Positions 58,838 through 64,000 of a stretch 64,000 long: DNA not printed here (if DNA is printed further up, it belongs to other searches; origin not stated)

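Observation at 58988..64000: Giant secreted protein combining a twin-arginine leader with a C. difficile-type SPKTG sorting signal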

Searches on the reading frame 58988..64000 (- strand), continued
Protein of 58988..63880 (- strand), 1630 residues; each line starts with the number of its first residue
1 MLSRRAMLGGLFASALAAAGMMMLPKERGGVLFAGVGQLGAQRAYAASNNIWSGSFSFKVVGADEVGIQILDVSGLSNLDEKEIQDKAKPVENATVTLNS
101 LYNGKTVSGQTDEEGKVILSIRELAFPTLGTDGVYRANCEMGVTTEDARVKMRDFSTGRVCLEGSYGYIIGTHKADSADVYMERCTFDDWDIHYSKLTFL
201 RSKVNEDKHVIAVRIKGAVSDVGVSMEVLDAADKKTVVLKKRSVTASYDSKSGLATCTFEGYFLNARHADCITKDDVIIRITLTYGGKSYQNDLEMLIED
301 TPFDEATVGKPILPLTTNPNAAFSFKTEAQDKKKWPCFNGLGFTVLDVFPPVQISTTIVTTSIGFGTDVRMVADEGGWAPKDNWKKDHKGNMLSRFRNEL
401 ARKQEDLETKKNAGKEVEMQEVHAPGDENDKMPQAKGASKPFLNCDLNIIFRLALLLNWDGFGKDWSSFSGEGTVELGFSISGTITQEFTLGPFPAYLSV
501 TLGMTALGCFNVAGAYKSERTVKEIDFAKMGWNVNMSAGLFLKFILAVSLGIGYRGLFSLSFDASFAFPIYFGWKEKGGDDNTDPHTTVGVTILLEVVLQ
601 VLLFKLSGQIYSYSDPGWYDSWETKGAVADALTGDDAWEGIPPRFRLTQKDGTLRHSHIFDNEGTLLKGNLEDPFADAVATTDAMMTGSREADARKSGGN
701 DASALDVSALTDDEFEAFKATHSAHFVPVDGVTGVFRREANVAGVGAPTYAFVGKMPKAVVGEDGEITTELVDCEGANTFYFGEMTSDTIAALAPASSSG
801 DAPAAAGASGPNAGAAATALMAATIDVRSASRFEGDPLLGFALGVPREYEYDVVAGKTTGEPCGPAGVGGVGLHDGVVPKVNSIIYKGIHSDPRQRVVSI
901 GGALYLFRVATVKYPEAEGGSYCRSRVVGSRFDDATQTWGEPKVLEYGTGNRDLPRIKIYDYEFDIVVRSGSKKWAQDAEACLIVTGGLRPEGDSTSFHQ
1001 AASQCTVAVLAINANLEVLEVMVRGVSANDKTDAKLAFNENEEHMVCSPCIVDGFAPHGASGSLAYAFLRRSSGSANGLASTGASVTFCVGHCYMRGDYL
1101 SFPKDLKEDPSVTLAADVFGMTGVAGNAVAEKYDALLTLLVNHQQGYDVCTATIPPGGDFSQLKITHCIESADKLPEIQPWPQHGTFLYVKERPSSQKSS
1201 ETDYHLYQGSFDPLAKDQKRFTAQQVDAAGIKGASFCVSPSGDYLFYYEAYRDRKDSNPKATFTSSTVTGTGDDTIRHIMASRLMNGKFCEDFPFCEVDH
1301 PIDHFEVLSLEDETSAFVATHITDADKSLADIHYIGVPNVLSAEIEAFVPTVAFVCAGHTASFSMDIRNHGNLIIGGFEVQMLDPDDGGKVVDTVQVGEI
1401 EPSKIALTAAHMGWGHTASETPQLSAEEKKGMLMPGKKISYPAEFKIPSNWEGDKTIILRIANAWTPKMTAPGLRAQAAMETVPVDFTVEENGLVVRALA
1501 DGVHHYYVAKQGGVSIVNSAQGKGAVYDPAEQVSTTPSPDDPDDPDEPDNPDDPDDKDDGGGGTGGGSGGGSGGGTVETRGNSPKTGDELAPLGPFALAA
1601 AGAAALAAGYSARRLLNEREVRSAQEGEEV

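Call 24: find_encoding_contigs(protein=P0017, flank=10000, max_places=2)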
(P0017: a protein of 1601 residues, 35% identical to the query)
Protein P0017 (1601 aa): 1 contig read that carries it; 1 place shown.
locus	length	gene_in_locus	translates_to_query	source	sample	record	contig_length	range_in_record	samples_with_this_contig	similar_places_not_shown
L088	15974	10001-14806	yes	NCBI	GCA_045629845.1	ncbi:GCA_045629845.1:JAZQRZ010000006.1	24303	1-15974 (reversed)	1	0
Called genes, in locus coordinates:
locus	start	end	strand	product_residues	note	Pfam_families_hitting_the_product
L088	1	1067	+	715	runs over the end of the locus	-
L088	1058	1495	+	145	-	-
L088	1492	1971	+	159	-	-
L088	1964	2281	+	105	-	PF02643:DUF192 (weak)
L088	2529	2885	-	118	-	PF00126:HTH_1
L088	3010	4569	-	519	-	PF14821:Thr_synth_N, PF00291:PALP, PF24857:THR4_C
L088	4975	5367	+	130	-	PF01325:Fe_dep_repress, PF02742:Fe_dep_repr_C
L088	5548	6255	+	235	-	PF04977:DivIC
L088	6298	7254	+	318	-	PF02541:Ppx-GppA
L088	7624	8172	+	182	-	PF04542:Sigma70_r2, PF08281:Sigma70_r4_2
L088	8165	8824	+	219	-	-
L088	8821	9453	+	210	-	PF13367:PrsW-protease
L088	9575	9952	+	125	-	-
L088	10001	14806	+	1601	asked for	-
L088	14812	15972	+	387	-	?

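Call 34: search_protein_families(library=pfam, alignment_id=A1, max_evalue=1)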
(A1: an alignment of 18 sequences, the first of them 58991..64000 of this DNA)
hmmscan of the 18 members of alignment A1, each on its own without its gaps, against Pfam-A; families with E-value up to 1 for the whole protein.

A. member 1, window:58991-64000:- (1670 aa): 1 family
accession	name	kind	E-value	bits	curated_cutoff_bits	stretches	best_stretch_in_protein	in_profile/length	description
PF13620.12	CarboxypepD_reg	-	0.093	13.5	32.3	1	129-157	12-40/82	Carboxypeptidase regulatory-like domain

B. families by the number of members that match (of 18 scanned): 9 families
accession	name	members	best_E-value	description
PF11974.14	bMG3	11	0.0032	Bacterial alpha-2-macroglobulin MG3 domain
PF13620.12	CarboxypepD_reg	10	0.0002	Carboxypeptidase regulatory-like domain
PF20598.4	DUF6795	6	0.0023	Domain of unknown function (DUF6795)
PF00746.26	Gram_pos_anchor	1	0.0002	LPXTG cell wall anchor motif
PF10518.14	TAT_signal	1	0.06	TAT (twin-arginine translocation) pathway signal sequence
PF09411.16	PagL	1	0.13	Lipid A 3-O-deacylase (PagL)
PF19180.5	DUF5862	1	0.13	Family of unknown function (DUF5862)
PF05887.16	Trypan_PARP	1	0.14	Procyclic acidic repetitive protein (PARP)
PF00544.25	Pectate_lyase_4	1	0.17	Pectate lyase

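Call 35: search_protein_families(library=ncbifam, alignment_id=A1, max_evalue=1)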
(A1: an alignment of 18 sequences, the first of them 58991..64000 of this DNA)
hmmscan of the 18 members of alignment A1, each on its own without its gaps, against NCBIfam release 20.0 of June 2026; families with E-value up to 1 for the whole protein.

A. member 1, window:58991-64000:- (1670 aa): 0 families

B. families by the number of members that match (of 18 scanned): 10 families
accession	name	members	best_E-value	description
NF047446.1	barrel_OmpL47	1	0.017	OmpL47-type beta-barrel domain-containing protein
NF007105.0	PRK09554.1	1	0.03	Fe(2+) transporter permease subunit FeoB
NF004944.0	PRK06292.2-2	1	0.03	dihydrolipoyl dehydrogenase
TIGR01409.1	TAT_signal_seq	1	0.035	twin-arginine translocation signal domain-containing protein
TIGR01167.1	LPXTG_anchor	1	0.036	LPXTG cell wall anchor domain-containing protein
NF033846.1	Rumino_NPXTG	1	0.042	NPXTG-anchored protein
NF033679.1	DNRLRE_dom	1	0.077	DNRLRE domain-containing protein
NF001214.0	PRK00187.1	1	0.086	NorM family multidrug efflux MATE transporter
NF051874.1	PVV_CTERM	1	0.82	PVV-CTERM domain-containing choice-of-anchor G protein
TIGR02811.1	formate_TAT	1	0.83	formate dehydrogenase region TAT target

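Call 47: find_homologous_proteins(query=A1, max_evalue=0.00001)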
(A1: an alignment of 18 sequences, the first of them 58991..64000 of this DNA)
Query A1 (18 sequences) (1670 aa, profile of the alignment): 18 proteins with E <= 0.00001 among 8000 candidates.
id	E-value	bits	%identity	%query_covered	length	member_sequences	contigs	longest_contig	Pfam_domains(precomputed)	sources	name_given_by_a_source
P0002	0.0e+0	2710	78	100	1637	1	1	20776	-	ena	-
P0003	0.0e+0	2685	73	100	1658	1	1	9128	-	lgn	-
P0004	0.0e+0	2644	72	99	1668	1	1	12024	-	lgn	-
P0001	0.0e+0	2622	99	100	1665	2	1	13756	-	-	-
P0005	0.0e+0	2606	65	100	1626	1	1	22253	-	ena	-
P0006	0.0e+0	2583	65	100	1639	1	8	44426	-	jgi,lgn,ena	-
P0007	0.0e+0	2580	60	98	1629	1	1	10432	-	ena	-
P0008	0.0e+0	2578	59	99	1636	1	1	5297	-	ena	-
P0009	0.0e+0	2569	58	99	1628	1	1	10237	-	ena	-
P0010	0.0e+0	2526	57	98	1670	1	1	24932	-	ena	-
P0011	0.0e+0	2499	46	98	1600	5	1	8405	-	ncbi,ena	-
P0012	0.0e+0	2486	46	100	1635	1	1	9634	-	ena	-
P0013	0.0e+0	2471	47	92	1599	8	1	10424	-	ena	-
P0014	0.0e+0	2179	45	44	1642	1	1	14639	-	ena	-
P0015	0.0e+0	2169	45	42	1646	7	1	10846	-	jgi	-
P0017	0.0e+0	2037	35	97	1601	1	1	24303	-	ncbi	-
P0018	0.0e+0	1414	23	54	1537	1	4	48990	-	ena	-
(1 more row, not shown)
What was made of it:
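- Tried and rejected: A second indexed homologue search with the alignment returned the same 18 proteins (call 47).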

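Call 56: search_protein_families(library=pfam, proteins=[L001:1640-2305:+, L001:2419-2973:+, L001:2960-3328:+, L001:3325-3978:+, L001:3978-4595:+, L001:4969-5334:+], max_evalue=0.01)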
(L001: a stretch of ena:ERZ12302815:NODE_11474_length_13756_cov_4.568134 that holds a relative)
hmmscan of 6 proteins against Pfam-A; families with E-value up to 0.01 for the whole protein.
L001:1640-2305:+ (221 aa): 0 families

L001:2419-2973:+ (184 aa): 4 families
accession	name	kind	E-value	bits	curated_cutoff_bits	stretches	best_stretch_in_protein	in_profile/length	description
PF08281.18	Sigma70_r4_2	-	1.2e-11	44.5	25.7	1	118-170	2-54/54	Sigma-70, region 4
PF04542.20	Sigma70_r2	-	4.1e-10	39.8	24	1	25-90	2-70/71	Sigma-70 region 2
PF22233.2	PhyR_sigma-like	-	3.9e-06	27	27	1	124-165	1-42/50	Response regulator PhyR, sigma-like domain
PF04545.22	Sigma70_r4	-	0.00084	19.3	24.1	1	123-171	1-49/50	Sigma-70, region 4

L001:2960-3328:+ (122 aa): 1 family
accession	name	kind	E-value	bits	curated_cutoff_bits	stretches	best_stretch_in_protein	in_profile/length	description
PF07332.16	Phage_holin_3_6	-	0.0023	18.4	28.4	1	15-99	19-92/116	Putative Actinobacterial Holin-X, holin superfamily III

L001:3325-3978:+ (217 aa): 0 families

L001:3978-4595:+ (205 aa): 1 family
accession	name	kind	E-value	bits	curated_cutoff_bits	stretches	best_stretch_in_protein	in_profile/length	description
PF13367.11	PrsW-protease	-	2.1e-17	63.8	23.5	1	25-192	3-193/196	PrsW family intramembrane metalloprotease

L001:4969-5334:+ (121 aa): 0 families
